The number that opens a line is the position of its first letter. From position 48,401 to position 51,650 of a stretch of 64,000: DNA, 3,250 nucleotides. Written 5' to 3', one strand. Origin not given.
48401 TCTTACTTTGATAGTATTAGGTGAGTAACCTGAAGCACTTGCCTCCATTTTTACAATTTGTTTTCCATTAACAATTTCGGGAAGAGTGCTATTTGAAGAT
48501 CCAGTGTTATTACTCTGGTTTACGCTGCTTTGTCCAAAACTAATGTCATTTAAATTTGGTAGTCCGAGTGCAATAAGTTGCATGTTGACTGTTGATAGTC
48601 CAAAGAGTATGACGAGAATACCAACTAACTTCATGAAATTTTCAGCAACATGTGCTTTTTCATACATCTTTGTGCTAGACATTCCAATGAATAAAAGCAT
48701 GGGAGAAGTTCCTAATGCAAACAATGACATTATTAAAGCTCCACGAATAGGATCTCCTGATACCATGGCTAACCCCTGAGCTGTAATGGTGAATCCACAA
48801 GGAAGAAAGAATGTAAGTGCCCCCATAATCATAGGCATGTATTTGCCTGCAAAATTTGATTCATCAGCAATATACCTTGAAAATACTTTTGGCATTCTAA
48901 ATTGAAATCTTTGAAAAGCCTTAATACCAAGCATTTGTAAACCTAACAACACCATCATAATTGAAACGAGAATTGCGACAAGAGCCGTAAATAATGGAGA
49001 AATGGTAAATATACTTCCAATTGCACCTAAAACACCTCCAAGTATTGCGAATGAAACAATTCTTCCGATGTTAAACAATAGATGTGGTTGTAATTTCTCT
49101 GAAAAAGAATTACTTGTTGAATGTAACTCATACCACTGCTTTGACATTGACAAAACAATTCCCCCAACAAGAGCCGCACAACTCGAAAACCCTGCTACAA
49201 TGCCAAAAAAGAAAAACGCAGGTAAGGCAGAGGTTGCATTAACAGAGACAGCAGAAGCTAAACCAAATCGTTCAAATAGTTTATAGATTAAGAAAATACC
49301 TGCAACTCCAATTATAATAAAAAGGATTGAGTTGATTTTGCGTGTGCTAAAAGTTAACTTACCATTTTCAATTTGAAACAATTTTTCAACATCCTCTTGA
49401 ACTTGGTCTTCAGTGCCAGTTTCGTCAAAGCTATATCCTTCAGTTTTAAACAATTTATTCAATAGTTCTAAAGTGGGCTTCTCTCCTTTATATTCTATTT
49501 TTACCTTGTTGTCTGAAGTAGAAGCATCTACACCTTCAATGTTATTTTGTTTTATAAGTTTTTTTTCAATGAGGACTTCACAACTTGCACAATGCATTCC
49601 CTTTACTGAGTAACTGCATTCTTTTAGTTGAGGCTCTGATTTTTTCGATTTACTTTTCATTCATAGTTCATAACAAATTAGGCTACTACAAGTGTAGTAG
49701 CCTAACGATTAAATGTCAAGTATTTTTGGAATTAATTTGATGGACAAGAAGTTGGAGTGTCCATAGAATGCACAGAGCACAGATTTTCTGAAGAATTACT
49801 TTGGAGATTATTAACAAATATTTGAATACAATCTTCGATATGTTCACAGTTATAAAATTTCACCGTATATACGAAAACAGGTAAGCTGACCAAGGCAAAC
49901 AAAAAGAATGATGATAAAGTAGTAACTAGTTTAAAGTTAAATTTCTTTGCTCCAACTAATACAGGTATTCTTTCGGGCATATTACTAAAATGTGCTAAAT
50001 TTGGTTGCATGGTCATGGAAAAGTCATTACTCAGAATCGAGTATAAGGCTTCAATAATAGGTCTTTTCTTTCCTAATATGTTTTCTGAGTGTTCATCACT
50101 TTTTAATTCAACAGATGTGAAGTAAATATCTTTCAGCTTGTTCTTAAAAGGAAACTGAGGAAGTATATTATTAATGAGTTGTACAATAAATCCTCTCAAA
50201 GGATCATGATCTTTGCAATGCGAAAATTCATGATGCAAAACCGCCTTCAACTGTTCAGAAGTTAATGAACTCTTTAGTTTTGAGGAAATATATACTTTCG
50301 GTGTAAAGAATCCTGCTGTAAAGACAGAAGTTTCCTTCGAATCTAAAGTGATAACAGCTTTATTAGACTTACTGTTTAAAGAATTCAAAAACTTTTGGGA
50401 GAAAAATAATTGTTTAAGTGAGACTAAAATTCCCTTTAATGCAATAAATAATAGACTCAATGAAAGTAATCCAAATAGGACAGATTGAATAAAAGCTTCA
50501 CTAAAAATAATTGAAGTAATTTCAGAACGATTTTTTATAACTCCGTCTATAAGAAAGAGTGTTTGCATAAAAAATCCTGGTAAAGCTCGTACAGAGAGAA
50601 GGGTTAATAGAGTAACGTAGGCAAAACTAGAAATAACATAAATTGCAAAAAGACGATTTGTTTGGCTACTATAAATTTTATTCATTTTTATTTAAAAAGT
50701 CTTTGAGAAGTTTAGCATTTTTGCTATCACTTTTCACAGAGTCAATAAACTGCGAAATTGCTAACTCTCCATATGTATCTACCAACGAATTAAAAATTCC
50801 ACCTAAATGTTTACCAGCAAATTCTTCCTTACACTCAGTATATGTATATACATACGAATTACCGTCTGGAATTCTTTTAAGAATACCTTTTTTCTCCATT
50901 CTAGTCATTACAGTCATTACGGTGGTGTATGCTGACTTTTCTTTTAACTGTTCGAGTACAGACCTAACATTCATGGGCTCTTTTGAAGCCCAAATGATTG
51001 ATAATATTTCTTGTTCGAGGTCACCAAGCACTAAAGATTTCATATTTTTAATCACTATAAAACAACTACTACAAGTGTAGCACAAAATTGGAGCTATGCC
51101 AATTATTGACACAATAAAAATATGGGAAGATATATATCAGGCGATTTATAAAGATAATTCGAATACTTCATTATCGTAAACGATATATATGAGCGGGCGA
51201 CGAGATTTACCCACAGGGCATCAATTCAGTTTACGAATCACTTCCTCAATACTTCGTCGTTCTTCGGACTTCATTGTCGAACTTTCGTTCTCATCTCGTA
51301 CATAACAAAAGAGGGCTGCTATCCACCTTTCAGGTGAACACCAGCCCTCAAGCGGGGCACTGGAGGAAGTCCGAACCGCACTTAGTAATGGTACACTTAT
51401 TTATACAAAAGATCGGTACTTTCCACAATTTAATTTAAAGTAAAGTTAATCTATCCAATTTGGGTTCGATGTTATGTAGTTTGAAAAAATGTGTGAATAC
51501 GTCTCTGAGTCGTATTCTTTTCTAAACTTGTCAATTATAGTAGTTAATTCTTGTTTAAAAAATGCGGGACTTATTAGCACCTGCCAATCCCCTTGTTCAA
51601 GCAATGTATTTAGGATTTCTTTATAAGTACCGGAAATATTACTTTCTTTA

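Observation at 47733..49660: Duplicated His-less cupredoxin-like module (GYSP...GC...SC(S/W)MGM) on a membrane-anchored protein and fused to an HMA-permease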

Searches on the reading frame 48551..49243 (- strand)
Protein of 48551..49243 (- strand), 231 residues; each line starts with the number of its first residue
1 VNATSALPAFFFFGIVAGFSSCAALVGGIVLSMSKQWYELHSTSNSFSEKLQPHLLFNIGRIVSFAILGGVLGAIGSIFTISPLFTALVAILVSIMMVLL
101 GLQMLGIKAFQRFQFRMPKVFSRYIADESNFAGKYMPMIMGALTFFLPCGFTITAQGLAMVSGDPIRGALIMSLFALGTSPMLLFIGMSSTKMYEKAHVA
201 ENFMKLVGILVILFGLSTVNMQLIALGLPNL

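Call 56: search_protein_representatives(protein=window:48551-49243:-)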
Query: 231 residues. Proteins with E-value up to 0.001 (for the whole library): 4621; up to 1e-10: 1542; up to 1e-30: 300. The best 150 are listed.
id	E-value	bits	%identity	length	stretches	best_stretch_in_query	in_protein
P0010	1.8e-81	289.1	59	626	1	1-231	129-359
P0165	1.5e-77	276.3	59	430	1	3-229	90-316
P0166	9.8e-76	270.4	59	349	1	4-229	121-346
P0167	1.0e-75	270.3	57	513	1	1-230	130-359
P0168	2.2e-74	265.9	56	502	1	3-229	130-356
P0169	7.7e-71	254.4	54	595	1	1-228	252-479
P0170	9.5e-67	241.0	50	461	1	2-230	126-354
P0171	4.6e-64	232.2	51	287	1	1-228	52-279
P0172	1.3e-63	230.8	52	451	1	3-228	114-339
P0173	2.6e-63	229.8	52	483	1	2-231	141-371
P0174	5.9e-62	225.3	50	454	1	2-231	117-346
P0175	2.5e-61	223.3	49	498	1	5-227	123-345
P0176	3.2e-61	222.9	53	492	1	2-231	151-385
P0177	1.0e-60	221.3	52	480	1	3-231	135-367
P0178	1.8e-60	220.5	48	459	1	2-223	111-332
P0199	1.6e-53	197.8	47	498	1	1-231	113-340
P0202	1.1e-51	191.8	44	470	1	9-231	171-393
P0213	2.6e-50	187.3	45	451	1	10-230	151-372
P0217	4.1e-49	183.4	44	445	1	2-222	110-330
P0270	1.7e-41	158.5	41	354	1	6-229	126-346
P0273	5.7e-41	156.8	43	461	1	3-231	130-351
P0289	3.6e-39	150.9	44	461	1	4-219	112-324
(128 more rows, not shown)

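Call 71: search_solved_structures(query=A4, max_evalue=10, show_alignments=3)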
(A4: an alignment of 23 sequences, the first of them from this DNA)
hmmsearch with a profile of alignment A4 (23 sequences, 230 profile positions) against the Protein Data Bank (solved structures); distinct sequences matched with E-value up to 10: 0.

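Call 72: search_protein_families(library=pfam, proteins=[P0202, P0213, P0178, P0217, P0176, P0199, P0273, P0289, P0166, P0270], max_evalue=0.01)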
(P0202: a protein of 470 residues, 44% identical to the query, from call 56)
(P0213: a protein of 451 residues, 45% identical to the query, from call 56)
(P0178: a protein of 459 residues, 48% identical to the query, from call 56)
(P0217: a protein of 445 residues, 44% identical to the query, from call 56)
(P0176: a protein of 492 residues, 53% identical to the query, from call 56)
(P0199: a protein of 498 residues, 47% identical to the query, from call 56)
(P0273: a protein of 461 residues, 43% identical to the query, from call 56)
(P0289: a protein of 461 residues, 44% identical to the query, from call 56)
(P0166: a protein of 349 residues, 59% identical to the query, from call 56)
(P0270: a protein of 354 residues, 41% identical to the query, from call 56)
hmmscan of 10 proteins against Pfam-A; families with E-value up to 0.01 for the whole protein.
P0202 (470 aa): 2 families
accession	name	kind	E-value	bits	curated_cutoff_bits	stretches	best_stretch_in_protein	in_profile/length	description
PF13386.12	DsbD_2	-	3.2e-30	106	24.9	1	172-378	2-198/199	Cytochrome C biogenesis protein transmembrane region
PF00403.32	HMA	-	2.4e-07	31.5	24.8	1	29-74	2-46/62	Heavy-metal-associated domain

P0213 (451 aa): 2 families
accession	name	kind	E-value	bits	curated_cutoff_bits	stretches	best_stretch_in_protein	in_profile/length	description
PF13386.12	DsbD_2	-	1e-27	97.8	24.9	1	151-357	2-197/199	Cytochrome C biogenesis protein transmembrane region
PF00403.32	HMA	-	1.2e-12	48.5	24.8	1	10-69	2-61/62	Heavy-metal-associated domain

P0178 (459 aa): 4 families
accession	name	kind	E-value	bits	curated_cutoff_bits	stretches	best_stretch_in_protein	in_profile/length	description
PF13386.12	DsbD_2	-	2.3e-30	106.4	24.9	1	119-324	2-197/199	Cytochrome C biogenesis protein transmembrane region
PF13473.12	Cupredoxin_1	-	1.6e-08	35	27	1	369-458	19-104/104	Cupredoxin-like domain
PF02683.22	DsbD_TM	-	2.8e-08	33.8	27.1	1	116-303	5-189/219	Cytochrome C biogenesis protein transmembrane domain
PF00403.32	HMA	-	7.4e-08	33.1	24.8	1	5-46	1-42/62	Heavy-metal-associated domain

P0217 (445 aa): 3 families
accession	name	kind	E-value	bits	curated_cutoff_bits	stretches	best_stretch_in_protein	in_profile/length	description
PF13386.12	DsbD_2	-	5.1e-29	102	24.9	1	117-324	1-198/199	Cytochrome C biogenesis protein transmembrane region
PF13473.12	Cupredoxin_1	-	4e-09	36.9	27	1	354-444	17-104/104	Cupredoxin-like domain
PF00403.32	HMA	-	8.1e-08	33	24.8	1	6-51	1-46/62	Heavy-metal-associated domain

P0176 (492 aa): 3 families
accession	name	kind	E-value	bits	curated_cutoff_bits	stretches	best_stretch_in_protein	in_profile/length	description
PF13386.12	DsbD_2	-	1.2e-27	97.6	24.9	1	159-371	2-199/199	Cytochrome C biogenesis protein transmembrane region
PF00403.32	HMA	-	3e-08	34.4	24.8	1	20-81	1-61/62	Heavy-metal-associated domain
PF13473.12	Cupredoxin_1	-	9.9e-06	26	27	1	404-491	18-104/104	Cupredoxin-like domain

P0199 (498 aa): 3 families
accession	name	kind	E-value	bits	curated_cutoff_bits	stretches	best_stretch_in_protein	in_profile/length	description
PF13386.12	DsbD_2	-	9.6e-27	94.6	24.9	1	122-325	2-198/199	Cytochrome C biogenesis protein transmembrane region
PF00403.32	HMA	-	2e-10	41.3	24.8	1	11-71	1-61/62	Heavy-metal-associated domain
PF13473.12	Cupredoxin_1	-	1e-06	29.2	27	1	411-492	21-100/104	Cupredoxin-like domain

P0273 (461 aa): 3 families
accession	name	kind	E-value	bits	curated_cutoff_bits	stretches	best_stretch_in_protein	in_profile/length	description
PF13386.12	DsbD_2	-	9.7e-33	114.2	24.9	1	136-335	1-197/199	Cytochrome C biogenesis protein transmembrane region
PF00403.32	HMA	-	6.3e-09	36.5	24.8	1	11-72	1-62/62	Heavy-metal-associated domain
PF13473.12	Cupredoxin_1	-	0.0015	19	27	1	371-449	18-93/104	Cupredoxin-like domain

P0289 (461 aa): 3 families
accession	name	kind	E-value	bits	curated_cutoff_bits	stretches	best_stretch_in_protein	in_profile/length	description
PF13386.12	DsbD_2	-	2.8e-35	122.5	24.9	1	117-322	1-199/199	Cytochrome C biogenesis protein transmembrane region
PF00403.32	HMA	-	3.8e-07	30.8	24.8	1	5-63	2-62/62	Heavy-metal-associated domain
PF13473.12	Cupredoxin_1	-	0.0045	17.4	27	1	383-456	31-101/104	Cupredoxin-like domain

P0166 (349 aa): 3 families
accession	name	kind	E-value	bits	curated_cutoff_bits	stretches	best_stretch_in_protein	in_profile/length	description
PF13386.12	DsbD_2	-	2.6e-31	109.5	24.9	1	127-333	2-198/199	Cytochrome C biogenesis protein transmembrane region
PF00403.32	HMA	-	4.2e-13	49.9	24.8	1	5-57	1-53/62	Heavy-metal-associated domain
PF02683.22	DsbD_TM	-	6.5e-10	39.1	27.1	1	125-333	6-212/219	Cytochrome C biogenesis protein transmembrane domain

P0270 (354 aa): 2 families
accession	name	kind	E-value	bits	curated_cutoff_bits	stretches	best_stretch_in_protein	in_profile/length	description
PF13386.12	DsbD_2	-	5.9e-36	124.7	24.9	1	129-333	1-198/199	Cytochrome C biogenesis protein transmembrane region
PF00403.32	HMA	-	8.2e-08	33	24.8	1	13-63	2-51/62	Heavy-metal-associated domain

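Call 79: find_encoding_contigs(protein=P0270, flank=5000, max_places=3)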
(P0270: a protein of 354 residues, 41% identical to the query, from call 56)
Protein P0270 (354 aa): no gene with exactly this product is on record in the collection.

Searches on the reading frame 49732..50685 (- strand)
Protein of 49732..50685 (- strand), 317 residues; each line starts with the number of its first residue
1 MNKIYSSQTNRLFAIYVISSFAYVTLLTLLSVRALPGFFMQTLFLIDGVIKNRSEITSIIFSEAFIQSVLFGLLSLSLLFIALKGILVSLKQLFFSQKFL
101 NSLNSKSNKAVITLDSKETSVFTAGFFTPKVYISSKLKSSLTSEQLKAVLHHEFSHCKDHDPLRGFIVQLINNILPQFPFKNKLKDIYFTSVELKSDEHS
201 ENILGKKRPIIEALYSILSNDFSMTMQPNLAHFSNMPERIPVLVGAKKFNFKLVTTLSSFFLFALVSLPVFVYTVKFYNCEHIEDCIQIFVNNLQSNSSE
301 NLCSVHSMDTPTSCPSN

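Call 3: search_protein_families(library=pfam, proteins=[window:49732-50685:-], max_evalue=0.01)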
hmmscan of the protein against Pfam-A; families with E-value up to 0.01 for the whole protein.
window:49732-50685:- (317 aa): 2 families
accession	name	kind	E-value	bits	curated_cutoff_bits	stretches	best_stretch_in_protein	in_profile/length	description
PF01435.24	Peptidase_M48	-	2.8e-08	34.3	20.3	1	103-178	18-97/186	Peptidase family M48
PF05569.17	Peptidase_M56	-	8.1e-06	25.7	31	1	112-174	159-221/296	BlaR1 peptidase M56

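Call 4: search_protein_families(library=ncbifam, proteins=[window:49732-50685:-], max_evalue=0.01)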
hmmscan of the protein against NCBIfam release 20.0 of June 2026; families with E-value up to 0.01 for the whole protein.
window:49732-50685:- (317 aa): 3 families
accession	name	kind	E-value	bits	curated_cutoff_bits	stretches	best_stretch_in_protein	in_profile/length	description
NF002775.0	PRK02870.1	equivalog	0.00025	20.4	285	1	112-175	137-202/338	zinc metalloprotease HtpX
NF000326.1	blaR1_generic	equivalog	0.00038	18.9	400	1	108-168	158-218/585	BlaR1 family beta-lactam sensor/signal transducer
NF003965.0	PRK05457.1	equivalog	0.0055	16.1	245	0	114-163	100-151/285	protease HtpX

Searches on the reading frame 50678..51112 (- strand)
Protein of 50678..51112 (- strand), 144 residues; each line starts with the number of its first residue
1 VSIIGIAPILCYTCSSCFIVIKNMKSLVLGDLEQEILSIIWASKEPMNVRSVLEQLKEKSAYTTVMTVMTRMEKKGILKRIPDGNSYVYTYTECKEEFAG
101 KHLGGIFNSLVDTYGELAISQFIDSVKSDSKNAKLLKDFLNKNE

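Call 3: search_protein_families(library=pfam, proteins=[window:50678-51112:-], max_evalue=0.01)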
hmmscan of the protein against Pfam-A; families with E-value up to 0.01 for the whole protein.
window:50678-51112:- (144 aa): 1 family
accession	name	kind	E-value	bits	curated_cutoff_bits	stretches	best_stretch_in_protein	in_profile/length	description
PF03965.22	Penicillinase_R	-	1.2e-22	80.8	22.6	1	29-141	1-114/115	Penicillinase repressor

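Call 4: search_protein_families(library=ncbifam, proteins=[window:50678-51112:-], max_evalue=0.01)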
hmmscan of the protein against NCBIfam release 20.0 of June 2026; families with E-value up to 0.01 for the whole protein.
window:50678-51112:- (144 aa): 4 families
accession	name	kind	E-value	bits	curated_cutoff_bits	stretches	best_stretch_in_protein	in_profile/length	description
TIGR02698.1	CopY_TcrY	equivalog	1.1e-10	41.8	121.95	1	31-142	4-116/130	CopY/TcrY family copper transport repressor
NF000186.1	BlaI_of_MRSA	exception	2.4e-06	27.6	250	1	32-141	11-121/126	penicillinase repressor BlaI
NF000243.1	MecI_of_mecA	exception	7e-05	23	250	1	29-111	8-99/123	mecA-type methicillin resistance repressor MecI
NF012168.1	BlaI_of_BCL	exception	0.00089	19.2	180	1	31-140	8-118/121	penicillinase repressor BlaI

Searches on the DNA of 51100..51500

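Call 87: search_rna_families(source=window, start=51100, end=51500, threshold=evalue, max_evalue=1, show_alignments=1)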
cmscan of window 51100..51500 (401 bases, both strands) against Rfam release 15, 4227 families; matches with E-value up to 1: 1.
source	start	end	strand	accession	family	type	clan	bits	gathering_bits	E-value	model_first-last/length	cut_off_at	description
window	51300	51357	-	RF01044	mir-345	Gene; miRNA;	-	16.6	65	0.7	1-91/91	no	mir-345 microRNA precursor family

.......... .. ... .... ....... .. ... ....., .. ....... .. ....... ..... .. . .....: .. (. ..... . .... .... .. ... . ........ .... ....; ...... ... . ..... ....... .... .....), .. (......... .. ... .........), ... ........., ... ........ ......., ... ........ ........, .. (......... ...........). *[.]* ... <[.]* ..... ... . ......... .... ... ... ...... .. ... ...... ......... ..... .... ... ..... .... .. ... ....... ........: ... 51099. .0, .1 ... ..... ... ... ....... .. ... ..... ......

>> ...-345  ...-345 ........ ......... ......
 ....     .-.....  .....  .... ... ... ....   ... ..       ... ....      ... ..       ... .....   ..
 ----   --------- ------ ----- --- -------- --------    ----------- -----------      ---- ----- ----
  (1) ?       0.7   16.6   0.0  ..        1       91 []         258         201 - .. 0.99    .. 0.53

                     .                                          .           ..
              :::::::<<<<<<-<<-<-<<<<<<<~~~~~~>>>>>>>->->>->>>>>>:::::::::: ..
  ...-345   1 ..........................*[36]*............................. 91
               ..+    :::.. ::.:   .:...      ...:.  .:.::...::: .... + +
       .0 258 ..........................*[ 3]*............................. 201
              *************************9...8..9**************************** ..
